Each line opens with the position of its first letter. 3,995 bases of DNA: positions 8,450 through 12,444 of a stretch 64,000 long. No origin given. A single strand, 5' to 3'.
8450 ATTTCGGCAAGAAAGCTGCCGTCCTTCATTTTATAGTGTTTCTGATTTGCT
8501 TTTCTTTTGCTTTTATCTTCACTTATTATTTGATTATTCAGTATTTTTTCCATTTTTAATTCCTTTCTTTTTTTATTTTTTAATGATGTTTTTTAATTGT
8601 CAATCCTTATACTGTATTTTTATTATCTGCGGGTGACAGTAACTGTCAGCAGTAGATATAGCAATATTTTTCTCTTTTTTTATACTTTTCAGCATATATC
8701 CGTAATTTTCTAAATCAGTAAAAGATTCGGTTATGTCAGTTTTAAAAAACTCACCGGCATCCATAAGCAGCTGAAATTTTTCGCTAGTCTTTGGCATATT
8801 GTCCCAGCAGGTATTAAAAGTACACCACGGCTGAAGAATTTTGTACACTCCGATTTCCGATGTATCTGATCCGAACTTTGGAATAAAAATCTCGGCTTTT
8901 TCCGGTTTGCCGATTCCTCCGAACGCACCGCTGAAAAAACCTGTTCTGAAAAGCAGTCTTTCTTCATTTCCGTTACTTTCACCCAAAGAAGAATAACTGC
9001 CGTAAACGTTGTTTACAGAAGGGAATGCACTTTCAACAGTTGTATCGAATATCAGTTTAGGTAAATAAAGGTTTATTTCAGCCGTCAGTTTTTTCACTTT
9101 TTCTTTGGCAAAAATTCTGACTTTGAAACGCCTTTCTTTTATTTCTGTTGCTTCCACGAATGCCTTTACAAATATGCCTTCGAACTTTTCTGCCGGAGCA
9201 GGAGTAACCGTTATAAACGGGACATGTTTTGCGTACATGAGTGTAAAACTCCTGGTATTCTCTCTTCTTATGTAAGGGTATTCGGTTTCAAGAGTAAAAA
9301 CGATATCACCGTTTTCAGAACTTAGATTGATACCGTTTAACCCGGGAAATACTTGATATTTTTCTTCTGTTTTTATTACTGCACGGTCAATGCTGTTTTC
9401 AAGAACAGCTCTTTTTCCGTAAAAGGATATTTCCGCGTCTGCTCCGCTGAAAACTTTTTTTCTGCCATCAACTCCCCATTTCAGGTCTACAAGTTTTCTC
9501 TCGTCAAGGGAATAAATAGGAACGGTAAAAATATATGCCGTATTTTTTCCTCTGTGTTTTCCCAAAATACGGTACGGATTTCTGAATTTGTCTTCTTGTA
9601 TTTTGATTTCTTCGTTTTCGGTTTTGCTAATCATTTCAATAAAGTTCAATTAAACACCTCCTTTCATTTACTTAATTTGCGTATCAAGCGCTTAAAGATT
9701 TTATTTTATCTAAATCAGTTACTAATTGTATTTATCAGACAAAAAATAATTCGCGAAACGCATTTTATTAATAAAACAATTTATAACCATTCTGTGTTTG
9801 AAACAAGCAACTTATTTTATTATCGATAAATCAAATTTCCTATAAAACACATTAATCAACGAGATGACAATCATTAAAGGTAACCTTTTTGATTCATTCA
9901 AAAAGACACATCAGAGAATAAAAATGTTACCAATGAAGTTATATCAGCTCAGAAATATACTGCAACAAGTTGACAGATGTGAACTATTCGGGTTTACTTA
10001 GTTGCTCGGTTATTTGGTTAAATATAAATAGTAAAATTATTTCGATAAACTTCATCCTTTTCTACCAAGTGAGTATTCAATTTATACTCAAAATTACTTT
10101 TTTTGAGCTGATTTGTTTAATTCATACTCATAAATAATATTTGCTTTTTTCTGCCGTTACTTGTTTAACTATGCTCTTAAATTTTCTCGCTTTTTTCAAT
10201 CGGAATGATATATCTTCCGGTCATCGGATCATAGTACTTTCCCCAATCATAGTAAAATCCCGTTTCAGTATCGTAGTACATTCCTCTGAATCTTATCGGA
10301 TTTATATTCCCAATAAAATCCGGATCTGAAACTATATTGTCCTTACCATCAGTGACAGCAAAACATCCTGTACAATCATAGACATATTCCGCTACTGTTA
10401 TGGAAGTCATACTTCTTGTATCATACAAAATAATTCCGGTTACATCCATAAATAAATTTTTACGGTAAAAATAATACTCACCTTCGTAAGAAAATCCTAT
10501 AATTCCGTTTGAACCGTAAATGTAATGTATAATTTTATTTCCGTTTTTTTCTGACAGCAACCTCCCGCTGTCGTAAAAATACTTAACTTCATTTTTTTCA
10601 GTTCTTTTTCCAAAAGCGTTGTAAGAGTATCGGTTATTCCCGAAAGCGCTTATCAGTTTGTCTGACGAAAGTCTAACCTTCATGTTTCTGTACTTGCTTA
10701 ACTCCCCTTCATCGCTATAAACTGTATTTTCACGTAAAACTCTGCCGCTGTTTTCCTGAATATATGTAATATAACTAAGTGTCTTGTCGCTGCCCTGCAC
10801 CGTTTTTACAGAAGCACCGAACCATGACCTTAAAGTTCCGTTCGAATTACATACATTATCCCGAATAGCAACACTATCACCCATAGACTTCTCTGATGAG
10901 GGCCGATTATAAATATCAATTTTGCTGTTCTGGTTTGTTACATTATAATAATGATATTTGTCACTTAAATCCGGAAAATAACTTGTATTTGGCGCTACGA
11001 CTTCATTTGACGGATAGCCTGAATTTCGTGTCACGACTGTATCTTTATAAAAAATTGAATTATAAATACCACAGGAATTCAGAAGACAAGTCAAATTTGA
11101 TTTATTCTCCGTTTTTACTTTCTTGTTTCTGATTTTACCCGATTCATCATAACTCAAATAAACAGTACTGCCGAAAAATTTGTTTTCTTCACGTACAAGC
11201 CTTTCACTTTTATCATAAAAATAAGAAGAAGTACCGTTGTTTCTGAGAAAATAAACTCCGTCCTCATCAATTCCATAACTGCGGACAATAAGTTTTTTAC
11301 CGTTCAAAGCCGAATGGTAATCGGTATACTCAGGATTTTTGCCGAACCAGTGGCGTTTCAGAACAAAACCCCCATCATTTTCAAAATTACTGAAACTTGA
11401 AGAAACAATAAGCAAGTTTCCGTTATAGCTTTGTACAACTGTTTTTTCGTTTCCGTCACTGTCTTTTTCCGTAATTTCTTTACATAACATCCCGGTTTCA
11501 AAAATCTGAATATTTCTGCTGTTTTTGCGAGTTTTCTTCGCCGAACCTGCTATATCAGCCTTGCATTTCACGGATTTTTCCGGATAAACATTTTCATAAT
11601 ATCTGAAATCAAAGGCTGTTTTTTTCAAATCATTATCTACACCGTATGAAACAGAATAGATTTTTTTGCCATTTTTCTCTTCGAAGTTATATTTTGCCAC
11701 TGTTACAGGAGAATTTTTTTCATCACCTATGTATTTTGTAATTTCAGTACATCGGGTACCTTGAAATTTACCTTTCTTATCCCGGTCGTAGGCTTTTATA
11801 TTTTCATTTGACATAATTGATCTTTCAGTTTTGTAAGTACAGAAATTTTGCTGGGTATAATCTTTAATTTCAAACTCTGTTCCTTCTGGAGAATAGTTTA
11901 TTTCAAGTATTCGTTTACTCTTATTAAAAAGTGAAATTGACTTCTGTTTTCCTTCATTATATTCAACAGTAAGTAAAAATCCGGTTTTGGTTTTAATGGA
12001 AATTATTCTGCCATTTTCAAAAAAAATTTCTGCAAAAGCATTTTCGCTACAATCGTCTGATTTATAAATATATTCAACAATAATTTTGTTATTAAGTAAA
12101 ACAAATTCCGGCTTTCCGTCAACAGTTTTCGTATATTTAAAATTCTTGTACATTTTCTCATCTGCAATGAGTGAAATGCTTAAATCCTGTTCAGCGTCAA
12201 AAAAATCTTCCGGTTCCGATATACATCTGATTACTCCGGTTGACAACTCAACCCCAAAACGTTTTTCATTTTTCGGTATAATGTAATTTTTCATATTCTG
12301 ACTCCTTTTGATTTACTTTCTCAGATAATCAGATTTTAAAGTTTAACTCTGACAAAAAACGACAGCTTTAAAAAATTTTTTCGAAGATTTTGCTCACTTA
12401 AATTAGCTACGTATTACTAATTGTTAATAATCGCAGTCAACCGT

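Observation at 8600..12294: Split Rhs: a toxin-less shell protein plus a stand-alone N-terminal module upstream of a full-length Rhs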

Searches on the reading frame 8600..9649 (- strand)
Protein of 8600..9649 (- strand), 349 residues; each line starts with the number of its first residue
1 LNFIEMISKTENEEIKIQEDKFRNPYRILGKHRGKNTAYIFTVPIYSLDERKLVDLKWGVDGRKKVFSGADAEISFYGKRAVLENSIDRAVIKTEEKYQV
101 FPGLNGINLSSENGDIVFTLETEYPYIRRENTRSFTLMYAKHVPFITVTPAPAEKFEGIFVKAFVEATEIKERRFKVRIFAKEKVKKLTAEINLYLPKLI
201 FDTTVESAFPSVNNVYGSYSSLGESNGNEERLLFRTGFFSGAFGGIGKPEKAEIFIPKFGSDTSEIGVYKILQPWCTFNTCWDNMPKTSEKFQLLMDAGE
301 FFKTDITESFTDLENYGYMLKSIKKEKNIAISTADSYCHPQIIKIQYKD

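Call 4: search_protein_families(library=pfam, proteins=[window:8600-9649:-], max_evalue=0.01)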
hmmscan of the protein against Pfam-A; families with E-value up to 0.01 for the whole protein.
window:8600-9649:- (349 aa): 0 families

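Call 5: search_protein_families(library=ncbifam, proteins=[window:8600-9649:-], max_evalue=0.01)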
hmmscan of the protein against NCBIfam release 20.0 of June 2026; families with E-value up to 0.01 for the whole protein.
window:8600-9649:- (349 aa): 0 families

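Call 12: search_protein_families(library=ncbifam, proteins=[window:8600-9649:-], max_evalue=10)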
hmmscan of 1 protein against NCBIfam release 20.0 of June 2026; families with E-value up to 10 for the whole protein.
window:8600-9649:- (349 aa): 1 family
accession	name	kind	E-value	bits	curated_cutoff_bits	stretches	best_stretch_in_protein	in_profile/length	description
NF033679.1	DNRLRE_dom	domain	0.023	14.7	34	1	202-330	2-147/164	DNRLRE domain-containing protein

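Call 14: find_homologous_proteins(query=window:8600-9649:-)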
Query window:8600-9649:- (349 aa): 6 proteins with E <= 0.001 among 1387 candidates.
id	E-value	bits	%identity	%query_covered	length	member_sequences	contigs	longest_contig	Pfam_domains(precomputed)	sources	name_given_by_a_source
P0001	1.3e-231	786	100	100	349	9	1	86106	-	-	-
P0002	7.2e-95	336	48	99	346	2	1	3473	-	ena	-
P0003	1.1e-92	329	53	89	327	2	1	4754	-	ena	-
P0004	5.2e-91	323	45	100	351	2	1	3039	-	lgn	-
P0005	2.3e-89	318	46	100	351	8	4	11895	-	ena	-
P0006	4.6e-81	291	43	100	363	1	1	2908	-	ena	-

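Call 15: find_encoding_contigs(protein=P0005, flank=10000, max_places=4)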
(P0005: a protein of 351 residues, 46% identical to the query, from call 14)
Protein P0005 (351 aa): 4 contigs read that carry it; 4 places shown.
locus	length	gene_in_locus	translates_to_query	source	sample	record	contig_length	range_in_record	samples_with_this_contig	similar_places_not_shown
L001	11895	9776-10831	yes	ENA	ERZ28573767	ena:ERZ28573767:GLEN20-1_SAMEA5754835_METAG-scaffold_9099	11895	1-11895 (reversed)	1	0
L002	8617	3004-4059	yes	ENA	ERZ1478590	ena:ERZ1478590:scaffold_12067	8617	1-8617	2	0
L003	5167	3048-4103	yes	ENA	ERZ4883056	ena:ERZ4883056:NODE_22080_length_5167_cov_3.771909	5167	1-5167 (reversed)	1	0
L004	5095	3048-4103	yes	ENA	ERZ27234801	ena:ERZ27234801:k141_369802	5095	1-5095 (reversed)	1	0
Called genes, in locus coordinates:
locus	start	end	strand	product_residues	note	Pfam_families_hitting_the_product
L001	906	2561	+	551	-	PF04542:Sigma70_r2, PF04545:Sigma70_r4 (weak), PF08281:Sigma70_r4_2, PF13412:HTH_24 (faint)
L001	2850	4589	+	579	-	PF04542:Sigma70_r2, PF04545:Sigma70_r4, PF08281:Sigma70_r4_2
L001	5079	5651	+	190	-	-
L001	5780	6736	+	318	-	-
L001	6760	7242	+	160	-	PF00488:MutS_V (weak)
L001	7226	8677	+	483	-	PF00488:MutS_V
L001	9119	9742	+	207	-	PF01928:CYTH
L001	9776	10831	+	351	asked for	-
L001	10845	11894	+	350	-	?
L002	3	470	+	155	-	?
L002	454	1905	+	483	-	PF00488:MutS_V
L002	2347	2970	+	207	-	PF01928:CYTH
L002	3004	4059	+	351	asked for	-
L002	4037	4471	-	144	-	-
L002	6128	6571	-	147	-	-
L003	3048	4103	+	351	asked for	-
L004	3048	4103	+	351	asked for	-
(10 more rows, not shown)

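Call 16: find_encoding_contigs(protein=P0003, flank=10000, max_places=3)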
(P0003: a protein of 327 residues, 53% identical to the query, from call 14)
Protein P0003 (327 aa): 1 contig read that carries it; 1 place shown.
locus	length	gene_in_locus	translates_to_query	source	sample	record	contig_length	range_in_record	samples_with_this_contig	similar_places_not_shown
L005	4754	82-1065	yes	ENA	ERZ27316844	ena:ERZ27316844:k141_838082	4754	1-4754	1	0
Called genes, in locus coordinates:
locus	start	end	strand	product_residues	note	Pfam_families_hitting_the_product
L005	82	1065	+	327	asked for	-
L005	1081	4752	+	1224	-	?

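Call 18: find_encoding_contigs(protein=P0002, flank=10000, max_places=3)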
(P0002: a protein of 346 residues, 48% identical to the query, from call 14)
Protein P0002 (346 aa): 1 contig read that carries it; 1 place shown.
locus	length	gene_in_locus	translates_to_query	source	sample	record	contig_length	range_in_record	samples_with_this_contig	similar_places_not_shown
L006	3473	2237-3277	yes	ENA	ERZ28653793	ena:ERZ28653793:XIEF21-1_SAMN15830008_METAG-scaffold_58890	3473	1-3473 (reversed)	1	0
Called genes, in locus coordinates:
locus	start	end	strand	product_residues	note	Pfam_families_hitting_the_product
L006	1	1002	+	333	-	?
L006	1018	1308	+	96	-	-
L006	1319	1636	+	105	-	PF16079:Phage_holin_5_2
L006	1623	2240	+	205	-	PF01928:CYTH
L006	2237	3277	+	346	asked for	-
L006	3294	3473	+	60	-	?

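Call 19: find_encoding_contigs(protein=P0004, flank=10000, max_places=3)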
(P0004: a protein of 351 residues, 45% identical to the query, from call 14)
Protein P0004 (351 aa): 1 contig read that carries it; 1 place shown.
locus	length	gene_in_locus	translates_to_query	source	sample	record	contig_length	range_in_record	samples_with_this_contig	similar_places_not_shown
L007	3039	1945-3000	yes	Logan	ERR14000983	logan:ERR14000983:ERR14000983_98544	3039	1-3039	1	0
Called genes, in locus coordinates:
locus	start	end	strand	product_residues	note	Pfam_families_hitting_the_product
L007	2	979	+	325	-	?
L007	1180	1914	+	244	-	PF01928:CYTH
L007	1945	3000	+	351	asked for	-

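Call 20: find_encoding_contigs(protein=P0006, flank=10000, max_places=3)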
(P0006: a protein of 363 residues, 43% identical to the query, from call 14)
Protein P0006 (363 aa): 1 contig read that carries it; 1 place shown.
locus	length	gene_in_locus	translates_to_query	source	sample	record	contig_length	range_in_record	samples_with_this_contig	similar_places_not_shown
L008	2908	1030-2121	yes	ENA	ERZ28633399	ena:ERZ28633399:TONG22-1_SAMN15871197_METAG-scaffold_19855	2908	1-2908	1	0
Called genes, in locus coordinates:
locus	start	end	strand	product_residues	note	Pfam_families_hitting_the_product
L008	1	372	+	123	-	?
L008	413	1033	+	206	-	PF01928:CYTH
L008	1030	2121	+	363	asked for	-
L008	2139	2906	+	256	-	?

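Call 75: find_related_loci(query=window:8600-9649:-, collection=genome_contigs, flank=8000)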
Query window:8600-9649:- (349 aa) in genome_contigs; peptide patterns used: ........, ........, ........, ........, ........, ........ (x = any residue, [..] = any of these).
76 stretches matched a pattern, but none encodes a relative of the query by tblastn (E <= 1e-3).

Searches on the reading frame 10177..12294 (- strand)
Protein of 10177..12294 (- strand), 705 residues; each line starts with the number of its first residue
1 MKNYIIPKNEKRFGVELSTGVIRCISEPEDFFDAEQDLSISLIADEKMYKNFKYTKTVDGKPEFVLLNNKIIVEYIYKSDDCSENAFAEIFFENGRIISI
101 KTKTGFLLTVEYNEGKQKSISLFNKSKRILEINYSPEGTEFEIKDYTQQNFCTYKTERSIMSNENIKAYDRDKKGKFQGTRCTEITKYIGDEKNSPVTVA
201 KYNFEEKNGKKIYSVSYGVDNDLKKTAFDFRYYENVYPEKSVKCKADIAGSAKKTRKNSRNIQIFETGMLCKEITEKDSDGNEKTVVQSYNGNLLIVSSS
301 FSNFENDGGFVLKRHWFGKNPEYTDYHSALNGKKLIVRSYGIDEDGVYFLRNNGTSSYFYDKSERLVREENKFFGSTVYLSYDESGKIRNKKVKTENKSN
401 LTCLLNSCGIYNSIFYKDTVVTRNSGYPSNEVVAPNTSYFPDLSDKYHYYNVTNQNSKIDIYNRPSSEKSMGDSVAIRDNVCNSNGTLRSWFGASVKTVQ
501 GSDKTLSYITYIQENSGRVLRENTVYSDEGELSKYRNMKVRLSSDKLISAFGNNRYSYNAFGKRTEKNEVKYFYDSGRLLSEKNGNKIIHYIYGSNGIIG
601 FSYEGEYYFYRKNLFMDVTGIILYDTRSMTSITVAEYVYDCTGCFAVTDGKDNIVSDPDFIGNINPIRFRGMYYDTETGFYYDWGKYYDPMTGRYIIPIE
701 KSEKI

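Call 4: search_protein_families(library=pfam, proteins=[window:10177-12294:-], max_evalue=0.01)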
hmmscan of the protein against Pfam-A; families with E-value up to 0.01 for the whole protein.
window:10177-12294:- (705 aa): 0 families

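Call 5: search_protein_families(library=ncbifam, proteins=[window:10177-12294:-], max_evalue=0.01)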
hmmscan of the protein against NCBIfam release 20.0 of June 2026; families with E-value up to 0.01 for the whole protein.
window:10177-12294:- (705 aa): 3 families
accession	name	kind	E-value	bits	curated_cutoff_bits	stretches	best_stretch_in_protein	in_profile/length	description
TIGR03696.1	Rhs_assc_core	domain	1.1e-06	29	32.5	1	663-696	13-46/76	RHS repeat-associated core domain-containing protein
NF041261.1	RHS_core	equivalog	9.5e-05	20.4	2000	1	665-697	1201-1233/1261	RHS element core protein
TIGR01643.1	YD_repeat_2x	repeat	0.0014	19.1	15.8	0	553-568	17-32/42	YD repeat-containing protein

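Call 26: search_protein_representatives(protein=window:10177-12294:-)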
Query: 705 residues. Proteins with E-value up to 0.001 (for the whole library): 10905; up to 1e-10: 2561; up to 1e-30: 2. The best 150 are listed.
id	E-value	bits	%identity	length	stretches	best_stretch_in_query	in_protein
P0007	2.6e-52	194.6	99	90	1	616-705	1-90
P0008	2.6e-51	191.3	92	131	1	1-100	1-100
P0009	1.3e-29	119.6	42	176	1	543-702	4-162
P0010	3.0e-29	118.4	38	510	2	521-696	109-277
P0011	3.1e-29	118.4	51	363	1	549-697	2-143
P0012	3.1e-29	118.4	47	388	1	522-700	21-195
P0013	4.9e-29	117.7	45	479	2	526-697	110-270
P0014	5.3e-29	117.6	40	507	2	522-697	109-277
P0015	5.6e-29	117.5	42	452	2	522-697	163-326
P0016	8.3e-29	116.9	43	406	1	522-696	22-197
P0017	1.1e-28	116.5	38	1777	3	533-696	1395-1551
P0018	2.6e-28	115.3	44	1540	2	530-697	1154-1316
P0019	2.7e-28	115.3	41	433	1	521-696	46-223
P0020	3.9e-28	114.7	41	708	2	546-696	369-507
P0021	5.5e-28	114.2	45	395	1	535-697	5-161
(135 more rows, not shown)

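Call 30: list_cluster_members(proteins=[window:10177-12294:-, window:8600-9649:-, P0007, P0008])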
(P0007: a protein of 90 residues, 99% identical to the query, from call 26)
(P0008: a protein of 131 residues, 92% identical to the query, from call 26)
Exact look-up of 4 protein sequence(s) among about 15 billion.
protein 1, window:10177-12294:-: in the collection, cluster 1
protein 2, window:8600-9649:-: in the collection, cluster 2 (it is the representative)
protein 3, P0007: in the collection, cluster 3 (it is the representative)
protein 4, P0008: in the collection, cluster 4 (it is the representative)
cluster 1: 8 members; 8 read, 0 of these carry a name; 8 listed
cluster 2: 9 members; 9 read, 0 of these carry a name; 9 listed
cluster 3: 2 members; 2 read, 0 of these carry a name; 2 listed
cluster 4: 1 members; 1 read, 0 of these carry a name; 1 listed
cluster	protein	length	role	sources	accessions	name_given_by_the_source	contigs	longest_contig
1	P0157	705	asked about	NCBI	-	-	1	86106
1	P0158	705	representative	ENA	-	-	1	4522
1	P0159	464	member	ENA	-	-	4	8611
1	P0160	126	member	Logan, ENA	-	-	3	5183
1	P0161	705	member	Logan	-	-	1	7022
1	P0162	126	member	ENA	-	-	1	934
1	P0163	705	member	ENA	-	-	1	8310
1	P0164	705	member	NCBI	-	-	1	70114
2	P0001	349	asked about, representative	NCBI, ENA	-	-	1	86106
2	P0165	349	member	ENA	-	-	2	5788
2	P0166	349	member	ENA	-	-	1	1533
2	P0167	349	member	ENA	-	-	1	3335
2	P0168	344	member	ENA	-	-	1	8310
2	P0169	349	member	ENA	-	-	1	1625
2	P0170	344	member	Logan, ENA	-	-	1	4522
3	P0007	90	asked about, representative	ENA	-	-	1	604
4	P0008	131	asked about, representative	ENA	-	-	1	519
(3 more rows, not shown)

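Call 32: find_encoding_contigs(protein=P0163, flank=10000, max_places=3)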
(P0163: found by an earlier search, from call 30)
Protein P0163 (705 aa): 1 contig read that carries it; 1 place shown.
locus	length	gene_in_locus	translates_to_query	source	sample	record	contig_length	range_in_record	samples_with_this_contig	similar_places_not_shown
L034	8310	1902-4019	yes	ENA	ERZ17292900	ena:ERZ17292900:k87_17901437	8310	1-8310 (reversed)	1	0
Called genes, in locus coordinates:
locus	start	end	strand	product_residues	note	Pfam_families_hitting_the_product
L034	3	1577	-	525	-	?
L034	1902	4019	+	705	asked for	-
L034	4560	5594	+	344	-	-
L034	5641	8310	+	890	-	?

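Call 33: find_encoding_contigs(protein=P0158, flank=10000, max_places=3)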
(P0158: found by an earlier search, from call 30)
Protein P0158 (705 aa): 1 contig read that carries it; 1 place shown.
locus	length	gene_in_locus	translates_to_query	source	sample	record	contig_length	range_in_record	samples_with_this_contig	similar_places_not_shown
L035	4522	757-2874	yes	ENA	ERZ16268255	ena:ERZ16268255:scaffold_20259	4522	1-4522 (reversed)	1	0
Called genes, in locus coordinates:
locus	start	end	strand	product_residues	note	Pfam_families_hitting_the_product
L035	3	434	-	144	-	?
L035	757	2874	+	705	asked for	-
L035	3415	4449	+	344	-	-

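Call 34: find_encoding_contigs(protein=P0159, flank=10000, max_places=5)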
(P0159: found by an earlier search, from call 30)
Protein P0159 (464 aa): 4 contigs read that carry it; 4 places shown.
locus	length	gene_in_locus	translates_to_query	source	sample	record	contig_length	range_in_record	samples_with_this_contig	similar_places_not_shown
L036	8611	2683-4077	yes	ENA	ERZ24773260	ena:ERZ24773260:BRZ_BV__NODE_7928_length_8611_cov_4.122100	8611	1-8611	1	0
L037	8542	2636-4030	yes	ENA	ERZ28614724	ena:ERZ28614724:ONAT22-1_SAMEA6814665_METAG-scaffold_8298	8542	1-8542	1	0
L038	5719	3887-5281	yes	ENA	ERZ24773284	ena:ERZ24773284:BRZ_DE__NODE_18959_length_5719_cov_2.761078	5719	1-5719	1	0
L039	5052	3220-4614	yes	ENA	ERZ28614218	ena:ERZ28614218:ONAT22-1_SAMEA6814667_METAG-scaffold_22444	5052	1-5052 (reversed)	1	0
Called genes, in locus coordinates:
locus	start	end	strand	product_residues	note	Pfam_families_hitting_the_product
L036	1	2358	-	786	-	?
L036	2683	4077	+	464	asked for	-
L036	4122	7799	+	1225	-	PF05593:RHS_repeat (faint)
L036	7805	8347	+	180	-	-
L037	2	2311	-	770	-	?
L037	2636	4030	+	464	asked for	-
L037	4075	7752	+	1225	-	PF05593:RHS_repeat (faint)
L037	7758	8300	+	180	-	-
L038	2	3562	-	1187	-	?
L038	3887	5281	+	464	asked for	-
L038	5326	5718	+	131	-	?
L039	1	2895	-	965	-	?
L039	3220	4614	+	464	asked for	-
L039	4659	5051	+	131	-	?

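Call 35: find_encoding_contigs(protein=P0164, flank=10000, max_places=2)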
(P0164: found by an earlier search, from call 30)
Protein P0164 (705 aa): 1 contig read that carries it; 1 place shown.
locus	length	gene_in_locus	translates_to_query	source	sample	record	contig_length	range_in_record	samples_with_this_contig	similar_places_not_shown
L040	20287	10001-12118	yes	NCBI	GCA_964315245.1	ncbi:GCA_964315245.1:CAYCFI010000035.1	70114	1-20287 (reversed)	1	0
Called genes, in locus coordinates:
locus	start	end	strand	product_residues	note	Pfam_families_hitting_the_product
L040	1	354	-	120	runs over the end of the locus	-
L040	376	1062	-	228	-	-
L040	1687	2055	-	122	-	-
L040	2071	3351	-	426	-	PF05593:RHS_repeat (faint)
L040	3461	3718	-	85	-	-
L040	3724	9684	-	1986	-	PF05593:RHS_repeat (faint), PF25023:TEN_YD-shell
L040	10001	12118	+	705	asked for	-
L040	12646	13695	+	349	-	-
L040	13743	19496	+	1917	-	PF05593:RHS_repeat (faint)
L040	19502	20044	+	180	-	-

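Call 69: predict_structure(alignment_id=A4)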
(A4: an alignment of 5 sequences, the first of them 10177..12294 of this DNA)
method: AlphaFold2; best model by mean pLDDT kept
length: 705 residues; sequences in the alignment: 5
mean_pLDDT: 29.0   pTM: 0.23
mean pLDDT of the five models: 29.0, 28.7, 27.8, 26.5, 26.0
residues with pLDDT >= 90: 0; 70-90: 0; 50-70: 5; < 50: 700
segments of 3 or more residues with pLDDT < 50: 1-117, 119-132, 135-358, 360-368, 370-705
pLDDT, mean of each block of 10 residues (from residue 1): 25 21 22 25 25 24 30 34 36 41 39 41 45 46 41 24 27 26 26 33 35 32 25 23 21 23 22 30 29 25 25 25 26 28 37 41 46 31 27 26 22 20 25 23 25 23 23 21 25 23 24 23 24 27 24 27 29 28 35 36 37 28 26 25 26 27 25 37 42 39 33
secondary structure, 60 per line:
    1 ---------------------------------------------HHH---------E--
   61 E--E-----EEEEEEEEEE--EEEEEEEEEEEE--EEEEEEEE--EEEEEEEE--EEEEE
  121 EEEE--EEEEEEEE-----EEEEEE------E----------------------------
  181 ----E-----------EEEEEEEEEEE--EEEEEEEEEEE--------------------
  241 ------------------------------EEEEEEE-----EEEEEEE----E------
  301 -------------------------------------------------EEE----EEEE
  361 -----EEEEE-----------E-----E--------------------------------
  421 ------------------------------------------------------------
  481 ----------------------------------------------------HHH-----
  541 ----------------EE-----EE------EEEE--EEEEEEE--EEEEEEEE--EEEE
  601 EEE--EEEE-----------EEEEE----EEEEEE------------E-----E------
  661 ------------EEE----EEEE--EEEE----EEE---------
elements in order (helices of 4 or more, strands of 3 or more residues): E70-79 E82-93 E96-103 E106-113 E116-124 E127-134 E140-145 E197-207 E210-220 E271-277 E283-289 E350-352 E357-360 E366-370 E572-575 E578-584 E587-594 E597-603 E606-609 E621-625 E630-635 E673-675 E680-683 E686-689 E694-696

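Call 71: search_solved_structures(query=window:10177-12294:-, max_evalue=1)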
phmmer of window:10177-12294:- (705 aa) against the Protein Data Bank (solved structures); distinct sequences matched with E-value up to 1: 8.
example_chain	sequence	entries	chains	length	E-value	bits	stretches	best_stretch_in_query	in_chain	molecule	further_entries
8h8a_A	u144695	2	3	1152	2.6e-06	29.3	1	554-696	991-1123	Putative Rhs-family protein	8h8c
8h8b_A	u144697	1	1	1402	3.8e-06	28.8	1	554-696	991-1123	Putative Rhs-family protein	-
8cp6_B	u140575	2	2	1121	0.00093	20.9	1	663-696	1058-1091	Toxin protein Tse5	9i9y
8qja_A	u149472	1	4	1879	0.0011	20.7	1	650-696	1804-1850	Putative type VI secretion system YD repeat-containing Rhs element Vgr protein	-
7q97_A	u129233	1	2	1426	0.011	17.3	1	655-698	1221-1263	Rhs family protein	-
8qjd_A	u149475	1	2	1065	0.094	14.3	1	667-697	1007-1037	Salmonella bongori Rhs core domain (residues 360-1420)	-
8qjb_A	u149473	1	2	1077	0.097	14.2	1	667-697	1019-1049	T6SS-associated Rhs core domain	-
8qjc_A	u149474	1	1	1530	0.22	13.1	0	667-697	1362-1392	T6SS-associated Rhs core and toxin domain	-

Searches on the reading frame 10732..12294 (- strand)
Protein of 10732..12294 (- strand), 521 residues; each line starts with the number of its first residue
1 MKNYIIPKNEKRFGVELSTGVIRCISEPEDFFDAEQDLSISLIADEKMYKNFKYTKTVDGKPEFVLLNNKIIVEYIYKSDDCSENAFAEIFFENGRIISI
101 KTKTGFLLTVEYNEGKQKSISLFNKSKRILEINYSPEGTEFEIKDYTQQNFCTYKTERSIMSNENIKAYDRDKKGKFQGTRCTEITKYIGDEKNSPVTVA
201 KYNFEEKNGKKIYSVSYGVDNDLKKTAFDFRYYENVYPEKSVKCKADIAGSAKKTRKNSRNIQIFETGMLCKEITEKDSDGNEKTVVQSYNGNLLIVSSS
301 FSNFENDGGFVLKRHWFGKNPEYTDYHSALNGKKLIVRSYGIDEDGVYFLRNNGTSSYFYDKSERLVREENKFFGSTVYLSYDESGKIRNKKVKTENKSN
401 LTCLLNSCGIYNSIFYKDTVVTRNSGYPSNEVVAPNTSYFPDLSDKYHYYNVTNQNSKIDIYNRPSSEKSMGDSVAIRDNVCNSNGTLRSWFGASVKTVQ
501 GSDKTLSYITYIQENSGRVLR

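Call 29: find_related_loci(query=window:10732-12294:-, collection=metagenome_contigs, flank=10000)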
Query window:10732-12294:- (521 aa) in metagenome_contigs; peptide patterns used: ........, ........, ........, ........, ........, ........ (x = any residue, [..] = any of these).
124 stretches matched a pattern, but none encodes a relative of the query by tblastn (E <= 1e-3).

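Call 70: search_protein_families(library=pfam, proteins=[window:10732-12294:-], max_evalue=10)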
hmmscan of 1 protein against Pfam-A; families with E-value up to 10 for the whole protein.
window:10732-12294:- (521 aa): 0 families
